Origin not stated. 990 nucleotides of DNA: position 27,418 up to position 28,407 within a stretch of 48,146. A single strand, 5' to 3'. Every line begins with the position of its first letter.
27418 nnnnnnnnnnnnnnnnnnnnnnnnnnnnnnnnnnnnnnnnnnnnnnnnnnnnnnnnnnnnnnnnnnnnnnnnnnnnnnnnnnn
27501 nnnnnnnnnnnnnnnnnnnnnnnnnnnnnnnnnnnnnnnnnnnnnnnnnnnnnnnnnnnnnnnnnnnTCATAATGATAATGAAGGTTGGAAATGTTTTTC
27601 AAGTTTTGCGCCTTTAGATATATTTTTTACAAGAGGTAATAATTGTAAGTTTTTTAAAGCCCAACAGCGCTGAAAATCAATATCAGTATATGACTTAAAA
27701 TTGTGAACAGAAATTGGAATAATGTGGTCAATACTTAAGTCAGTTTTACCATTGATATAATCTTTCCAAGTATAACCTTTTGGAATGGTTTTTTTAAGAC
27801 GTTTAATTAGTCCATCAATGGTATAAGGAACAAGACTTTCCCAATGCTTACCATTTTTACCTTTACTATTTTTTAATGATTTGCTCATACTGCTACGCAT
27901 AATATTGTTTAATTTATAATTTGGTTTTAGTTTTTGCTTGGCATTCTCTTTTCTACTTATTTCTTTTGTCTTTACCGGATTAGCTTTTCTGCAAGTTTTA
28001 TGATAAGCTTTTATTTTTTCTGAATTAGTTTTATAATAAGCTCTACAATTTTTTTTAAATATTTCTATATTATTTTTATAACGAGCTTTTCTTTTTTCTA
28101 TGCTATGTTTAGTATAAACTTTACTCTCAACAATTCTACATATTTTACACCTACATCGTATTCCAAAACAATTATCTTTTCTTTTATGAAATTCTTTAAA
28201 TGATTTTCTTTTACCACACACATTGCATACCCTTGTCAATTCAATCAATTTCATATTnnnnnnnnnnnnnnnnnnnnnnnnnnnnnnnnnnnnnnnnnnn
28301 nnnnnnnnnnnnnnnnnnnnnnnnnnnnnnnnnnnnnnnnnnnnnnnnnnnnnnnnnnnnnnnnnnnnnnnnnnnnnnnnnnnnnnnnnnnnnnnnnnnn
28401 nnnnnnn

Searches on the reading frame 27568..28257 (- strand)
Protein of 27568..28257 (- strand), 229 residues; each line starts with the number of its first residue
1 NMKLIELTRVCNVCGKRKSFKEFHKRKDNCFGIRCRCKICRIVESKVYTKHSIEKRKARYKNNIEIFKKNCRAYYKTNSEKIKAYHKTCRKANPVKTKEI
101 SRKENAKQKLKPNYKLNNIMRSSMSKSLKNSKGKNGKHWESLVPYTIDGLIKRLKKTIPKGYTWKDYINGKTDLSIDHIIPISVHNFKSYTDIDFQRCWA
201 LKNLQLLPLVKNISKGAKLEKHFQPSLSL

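Call 13: search_protein_families(library=pfam, proteins=[window:27568-28257:-], max_evalue=0.01)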
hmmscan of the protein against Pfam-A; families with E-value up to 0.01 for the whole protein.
window:27568-28257:- (229 aa): 0 families

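Call 18: search_protein_families(library=phrogs, proteins=[window:27568-28254:-], max_evalue=0.01)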
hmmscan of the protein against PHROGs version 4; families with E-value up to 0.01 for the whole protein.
window:27568-28254:- (228 aa): 4 families
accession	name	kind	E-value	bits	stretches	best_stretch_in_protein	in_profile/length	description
phrog_1035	-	DNA, RNA and nucleotide metabolism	4.2e-11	44.2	1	7-222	63-218/271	endonuclease VII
phrog_2340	-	DNA, RNA and nucleotide metabolism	4.4e-07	31.2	1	6-134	7-136/171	endonuclease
phrog_5558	-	moron, auxiliary metabolic gene and host takeover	0.0064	17.8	1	3-56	61-114/130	Lar-like restriction alleviation protein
phrog_2633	-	DNA, RNA and nucleotide metabolism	0.0068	17.6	0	7-67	13-71/142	endonuclease VII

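Call 19: search_protein_families(library=pfam, proteins=[window:27568-28254:-], max_evalue=10)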
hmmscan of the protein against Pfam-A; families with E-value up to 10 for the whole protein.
window:27568-28254:- (228 aa): 0 families

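Call 21: find_homologous_proteins(query=window:27568-28254:-)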
Query window:27568-28254:- (228 aa): 400 proteins with E <= 0.001 among 590 candidates; the best 120 are listed.
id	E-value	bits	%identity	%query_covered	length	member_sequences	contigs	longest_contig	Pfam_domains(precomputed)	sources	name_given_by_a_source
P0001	3.1e-143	493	96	100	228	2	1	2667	-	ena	-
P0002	4.4e-79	283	62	100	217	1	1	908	-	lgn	-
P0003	1.6e-72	262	52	100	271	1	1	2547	-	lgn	-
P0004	1.2e-63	233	52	100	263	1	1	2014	-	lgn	-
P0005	6.3e-60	221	48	100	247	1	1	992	-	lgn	-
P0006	2.8e-59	219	45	100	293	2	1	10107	-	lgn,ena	-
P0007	1.3e-58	216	47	100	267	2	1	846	-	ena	-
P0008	1.1e-56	210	49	100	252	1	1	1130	-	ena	-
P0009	1.8e-56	209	64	69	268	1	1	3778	-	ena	-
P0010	2.5e-56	209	50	82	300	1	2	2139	-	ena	-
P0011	4.1e-56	208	58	81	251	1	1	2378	-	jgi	jgi:hypothetical protein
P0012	1.4e-53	200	57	81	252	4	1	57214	-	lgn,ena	-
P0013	3.7e-53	199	45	100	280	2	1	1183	-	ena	-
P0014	4.0e-52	195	49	96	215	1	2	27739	-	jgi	jgi:hypothetical protein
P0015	6.9e-51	191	57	76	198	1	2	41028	-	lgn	-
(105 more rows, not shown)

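Call 23: find_related_loci(query=A2, collection=viral_contigs, flank=6000)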
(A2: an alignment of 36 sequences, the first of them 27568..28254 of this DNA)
Query A2 (228 aa) in viral_contigs; peptide patterns used: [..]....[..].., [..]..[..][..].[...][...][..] (x = any residue, [..] = any of these).
599 stretches matched a pattern; 361 encode a relative of the query (tblastn E <= 1e-3); the best 80 are kept; 80 distinct loci.
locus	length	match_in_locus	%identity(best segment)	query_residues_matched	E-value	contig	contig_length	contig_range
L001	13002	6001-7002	54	1-228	3e-49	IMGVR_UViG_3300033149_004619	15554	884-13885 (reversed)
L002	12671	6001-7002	54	1-228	3e-49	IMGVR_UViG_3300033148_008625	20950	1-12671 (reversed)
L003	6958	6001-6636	42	1-226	2e-44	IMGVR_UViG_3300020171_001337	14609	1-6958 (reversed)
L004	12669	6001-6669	43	3-228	2e-44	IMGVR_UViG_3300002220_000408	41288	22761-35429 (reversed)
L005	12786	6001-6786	38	8-226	2e-44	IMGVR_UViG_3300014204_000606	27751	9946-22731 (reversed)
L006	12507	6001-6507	51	53-228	5e-44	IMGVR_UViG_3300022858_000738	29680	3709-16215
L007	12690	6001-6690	41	8-228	3e-43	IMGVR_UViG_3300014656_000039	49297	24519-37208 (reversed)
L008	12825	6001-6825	36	3-228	1e-42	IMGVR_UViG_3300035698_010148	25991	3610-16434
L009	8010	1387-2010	43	8-228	9e-43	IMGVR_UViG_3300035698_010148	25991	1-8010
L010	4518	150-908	38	3-227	2e-42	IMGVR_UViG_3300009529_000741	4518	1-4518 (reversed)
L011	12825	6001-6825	37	10-228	6e-43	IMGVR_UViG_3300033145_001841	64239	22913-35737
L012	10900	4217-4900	37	7-228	4e-42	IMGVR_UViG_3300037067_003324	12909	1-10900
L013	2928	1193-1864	36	5-228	3e-41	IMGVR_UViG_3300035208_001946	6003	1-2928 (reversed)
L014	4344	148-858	38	2-224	9e-41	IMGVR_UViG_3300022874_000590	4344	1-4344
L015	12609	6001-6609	43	52-228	2e-40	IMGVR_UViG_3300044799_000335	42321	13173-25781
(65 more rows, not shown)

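Call 68: search_protein_families(library=pfam, proteins=[L004:8962-10284:-], max_evalue=0.01)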
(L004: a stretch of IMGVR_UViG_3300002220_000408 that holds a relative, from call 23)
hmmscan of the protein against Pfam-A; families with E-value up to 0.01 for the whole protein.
L004:8962-10284:- (440 aa): 6 families
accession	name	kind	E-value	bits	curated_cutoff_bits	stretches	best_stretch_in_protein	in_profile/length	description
PF03796.21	DnaB_C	-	2.3e-62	211.2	27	1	184-433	2-255/255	DnaB-like helicase C terminal domain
PF00772.26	DnaB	-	1.9e-30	105.4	23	1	10-110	2-102/103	DnaB-like helicase N terminal domain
PF13481.12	AAA_25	-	2.7e-09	37.4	27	1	198-360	29-192/195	AAA domain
PF00004.35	AAA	-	0.0033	18.3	21.2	0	210-360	7-110/131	ATPase family associated with various cellular activities (AAA)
PF13479.12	AAA_24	-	0.0035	17.6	27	0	204-322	5-100/195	AAA domain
PF14516.12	AAA_35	-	0.0064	15.8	27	0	198-239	28-69/331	AAA-like domain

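Call 77: search_solved_structures(query=A2, max_evalue=1, show_alignments=1)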
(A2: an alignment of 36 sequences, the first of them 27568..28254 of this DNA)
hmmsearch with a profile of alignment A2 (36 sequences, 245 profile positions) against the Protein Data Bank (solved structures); distinct sequences matched with E-value up to 1: 0.

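Call 89: predict_structure(alignment_id=A2)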
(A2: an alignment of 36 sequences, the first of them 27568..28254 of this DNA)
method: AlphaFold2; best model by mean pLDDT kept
length: 228 residues; sequences in the alignment: 36
mean_pLDDT: 86.0   pTM: 0.56
mean pLDDT of the five models: 86.0, 83.9, 80.8, 79.2, 78.3
residues with pLDDT >= 90: 121; 70-90: 79; 50-70: 22; < 50: 6
segments of 3 or more residues with pLDDT < 50: 224-228
pLDDT, mean of each block of 10 residues (from residue 1): 82 96 93 95 90 93 95 95 94 94 87 87 76 80 92 93 89 75 69 85 88 73 49
secondary structure, 60 per line:
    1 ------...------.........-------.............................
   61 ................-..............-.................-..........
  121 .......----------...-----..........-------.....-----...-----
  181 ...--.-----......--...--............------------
elements in order: E7-9 E16-18 E22-24 E32-36 H37-76 H78-91 H93-109 H111-126 H146-155 H163-167 E173-175 H192-197 E205-207 H208-216

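Call 94: fold_search(model_id=the predicted structure, library=pdb)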
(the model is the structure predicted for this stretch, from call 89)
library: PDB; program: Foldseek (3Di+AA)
matches with E <= 10: 31; with E <= 0.001: 0
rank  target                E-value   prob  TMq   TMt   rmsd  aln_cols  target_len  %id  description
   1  8zcy_A                8.6e-01  0.15  0.18  0.08  15.0       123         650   15  Cryo-EM structure of eSaCas9_NNG-guide RNA-target DNA complex in an interrogation state (released 2025-11-05)
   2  3fc3_B                9.1e-01  0.96  0.14  0.16   3.0        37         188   27  Crystal structure of the beta-beta-alpha-Me type II restriction endonuclease Hpy99I (released 2009-03-31)
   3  3fc3_A                9.1e-01  0.96  0.14  0.16   3.0        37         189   27  Crystal structure of the beta-beta-alpha-Me type II restriction endonuclease Hpy99I (released 2009-03-31)
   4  8zcz_A                1.2e+00  0.14  0.18  0.06  13.3       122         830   18  Cryo-EM structure of eSaCas9_NNG-guide RNA-target DNA complex in an interrogation state (released 2025-11-05)
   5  6m0x_A                1.2e+00  0.12  0.20  0.05  14.8       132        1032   19  Crystal structure of Streptococcus thermophilus Cas9 in complex with AGGA PAM (released 2020-09-09)
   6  8jft_A                1.6e+00  0.04  0.13  0.05  15.2       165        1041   16  Cryo-EM structure of SaCas9-AcrIIA15 CTD-sgRNA complex (released 2024-02-28)
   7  6m0v_A                1.9e+00  0.09  0.19  0.05  14.3       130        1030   19  Crsytal structure of streptococcus thermophilus Cas9 in complex with the GGAA PAM (released 2020-09-09)
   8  6m0w_A                2.0e+00  0.08  0.18  0.05  15.5       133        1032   17  Crystal structure of Streptococcus thermophilus Cas9 in complex with the AGAA PAM (released 2020-09-09)
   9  2luy_MODEL_1_A        2.2e+00  0.57  0.15  0.34   3.5        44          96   23  Solution structure of the tandem zinc finger domain of fission yeast Stc1 (released 2013-05-08)
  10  7enh_A                2.9e+00  0.09  0.19  0.27   8.9       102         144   17  Crystal structure of cas and anti-cas protein complex (released 2022-04-20)
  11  8zda_A                2.9e+00  0.08  0.19  0.05  12.7       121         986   20  Cryo-EM structure of eSaCas9_NNG-guide RNA-target DNA complex in a catalytically active state (released 2025-11-05)
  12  7eni_A                3.3e+00  0.03  0.13  0.05  14.9       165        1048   13  Crystal structure of cas and anti-cas protein complex (released 2022-04-20)
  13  9m0u_A                3.5e+00  0.23  0.12  0.40   3.1        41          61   22  Structural insights into the tumor suppressor ZMYND11 reveal diverse recognition mechanisms (released 2026-01-14)
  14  1zbd_B                3.8e+00  0.30  0.16  0.28   4.1        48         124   25  STRUCTURAL BASIS OF RAB EFFECTOR SPECIFICITY: CRYSTAL STRUCTURE OF THE SMALL G PROTEIN RAB3A COMPLEXED WITH THE EFFECT (released 1999-04-02)
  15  9mb6_A                4.0e+00  0.06  0.19  0.05  12.7       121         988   20  Cryo-EM structure of wild-type SaCas9-guide RNA-mismatched target DNA complex (released 2026-03-18)
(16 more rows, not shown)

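Call 100: find_encoding_contigs(protein=P0001, flank=3000, max_places=3)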
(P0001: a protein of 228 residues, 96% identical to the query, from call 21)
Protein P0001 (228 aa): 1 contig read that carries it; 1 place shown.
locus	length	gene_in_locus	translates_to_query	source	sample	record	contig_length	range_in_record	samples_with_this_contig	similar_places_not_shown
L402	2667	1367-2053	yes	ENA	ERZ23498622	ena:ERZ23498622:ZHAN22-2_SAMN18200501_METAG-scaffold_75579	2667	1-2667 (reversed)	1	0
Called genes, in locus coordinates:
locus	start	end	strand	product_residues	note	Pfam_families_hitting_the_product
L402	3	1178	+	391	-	?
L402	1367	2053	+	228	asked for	-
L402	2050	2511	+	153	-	PF02732:ERCC4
